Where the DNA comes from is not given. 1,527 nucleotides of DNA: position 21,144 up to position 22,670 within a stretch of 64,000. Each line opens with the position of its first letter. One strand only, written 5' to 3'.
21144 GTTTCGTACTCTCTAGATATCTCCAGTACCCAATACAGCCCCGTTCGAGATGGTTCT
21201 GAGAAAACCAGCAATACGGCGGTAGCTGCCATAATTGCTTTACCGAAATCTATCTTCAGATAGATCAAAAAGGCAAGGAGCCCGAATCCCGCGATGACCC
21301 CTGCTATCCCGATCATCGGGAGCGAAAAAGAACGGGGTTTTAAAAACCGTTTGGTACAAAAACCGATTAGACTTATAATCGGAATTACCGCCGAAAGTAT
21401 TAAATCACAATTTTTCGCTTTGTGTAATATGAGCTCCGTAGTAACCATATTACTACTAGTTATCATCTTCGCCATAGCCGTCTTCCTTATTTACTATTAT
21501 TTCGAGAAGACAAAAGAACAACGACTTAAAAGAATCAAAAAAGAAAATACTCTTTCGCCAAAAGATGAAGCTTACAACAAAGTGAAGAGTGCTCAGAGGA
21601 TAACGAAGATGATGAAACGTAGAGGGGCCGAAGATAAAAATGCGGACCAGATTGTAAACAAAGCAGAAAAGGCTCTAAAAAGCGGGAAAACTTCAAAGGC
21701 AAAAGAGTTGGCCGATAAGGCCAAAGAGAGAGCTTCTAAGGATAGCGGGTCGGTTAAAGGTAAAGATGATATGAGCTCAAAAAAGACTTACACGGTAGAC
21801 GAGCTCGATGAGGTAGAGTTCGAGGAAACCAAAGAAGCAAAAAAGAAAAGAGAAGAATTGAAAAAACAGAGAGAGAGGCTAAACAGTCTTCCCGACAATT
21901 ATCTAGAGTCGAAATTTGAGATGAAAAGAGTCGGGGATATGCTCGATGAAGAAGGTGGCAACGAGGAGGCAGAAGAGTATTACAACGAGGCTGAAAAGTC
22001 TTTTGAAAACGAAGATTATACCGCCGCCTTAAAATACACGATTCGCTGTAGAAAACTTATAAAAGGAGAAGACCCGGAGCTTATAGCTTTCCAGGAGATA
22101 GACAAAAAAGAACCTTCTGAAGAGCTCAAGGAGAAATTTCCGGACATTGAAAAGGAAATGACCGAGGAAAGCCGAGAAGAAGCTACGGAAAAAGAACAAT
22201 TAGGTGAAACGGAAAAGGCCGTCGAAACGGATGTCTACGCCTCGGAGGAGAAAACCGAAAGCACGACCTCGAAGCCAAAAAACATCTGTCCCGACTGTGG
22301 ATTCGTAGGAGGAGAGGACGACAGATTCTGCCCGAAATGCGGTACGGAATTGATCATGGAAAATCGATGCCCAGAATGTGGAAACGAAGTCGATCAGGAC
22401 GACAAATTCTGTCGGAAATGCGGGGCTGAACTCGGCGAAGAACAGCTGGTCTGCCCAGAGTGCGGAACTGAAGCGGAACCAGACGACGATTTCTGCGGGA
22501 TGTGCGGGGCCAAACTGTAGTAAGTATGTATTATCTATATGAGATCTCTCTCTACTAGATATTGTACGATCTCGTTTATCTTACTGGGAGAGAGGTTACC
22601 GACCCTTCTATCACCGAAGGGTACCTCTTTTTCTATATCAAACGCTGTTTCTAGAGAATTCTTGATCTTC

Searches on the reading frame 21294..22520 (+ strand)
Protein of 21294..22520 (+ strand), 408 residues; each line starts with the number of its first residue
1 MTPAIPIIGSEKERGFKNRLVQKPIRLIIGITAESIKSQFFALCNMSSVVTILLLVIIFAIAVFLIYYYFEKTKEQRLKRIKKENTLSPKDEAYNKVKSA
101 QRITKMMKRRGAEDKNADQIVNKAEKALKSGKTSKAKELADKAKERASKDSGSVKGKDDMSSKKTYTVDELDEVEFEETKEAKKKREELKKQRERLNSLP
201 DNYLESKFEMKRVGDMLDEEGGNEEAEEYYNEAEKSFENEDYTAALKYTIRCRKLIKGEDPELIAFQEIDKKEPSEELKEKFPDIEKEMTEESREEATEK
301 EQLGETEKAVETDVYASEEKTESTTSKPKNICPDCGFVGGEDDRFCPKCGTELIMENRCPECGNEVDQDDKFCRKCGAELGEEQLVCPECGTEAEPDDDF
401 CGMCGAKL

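Call 27: search_protein_families(library=pfam, proteins=[window:21294-22520:+], max_evalue=0.0001)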
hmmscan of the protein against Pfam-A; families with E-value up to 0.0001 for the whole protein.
window:21294-22520:+ (408 aa): 7 families
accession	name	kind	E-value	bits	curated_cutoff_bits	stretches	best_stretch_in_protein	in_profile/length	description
PF13240.11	Zn_Ribbon_1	-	2.1e-20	72.2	25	2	359-380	2-23/23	zinc-ribbon domain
PF13248.11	Zn_ribbon_3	-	1.9e-16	59.3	27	2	356-380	2-26/26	zinc-ribbon domain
PF12773.13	DZR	-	2.8e-16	59.8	27.3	1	332-377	1-45/45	Double zinc ribbon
PF17032.10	Zn_ribbon_15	-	6.1e-11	43.4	28.9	0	356-377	52-73/73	zinc-ribbon family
PF24460.1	DUF7575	-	1.2e-10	41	28.5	1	356-380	3-27/28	Domain of unknown function (DUF7575)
PF24463.1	DUF7577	-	2e-09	37.3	28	0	358-380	4-26/27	Domain of unknown function (DUF7577)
PF18912.6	DZR_2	-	2.5e-08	34.1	27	2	355-404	6-55/56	Double zinc ribbon domain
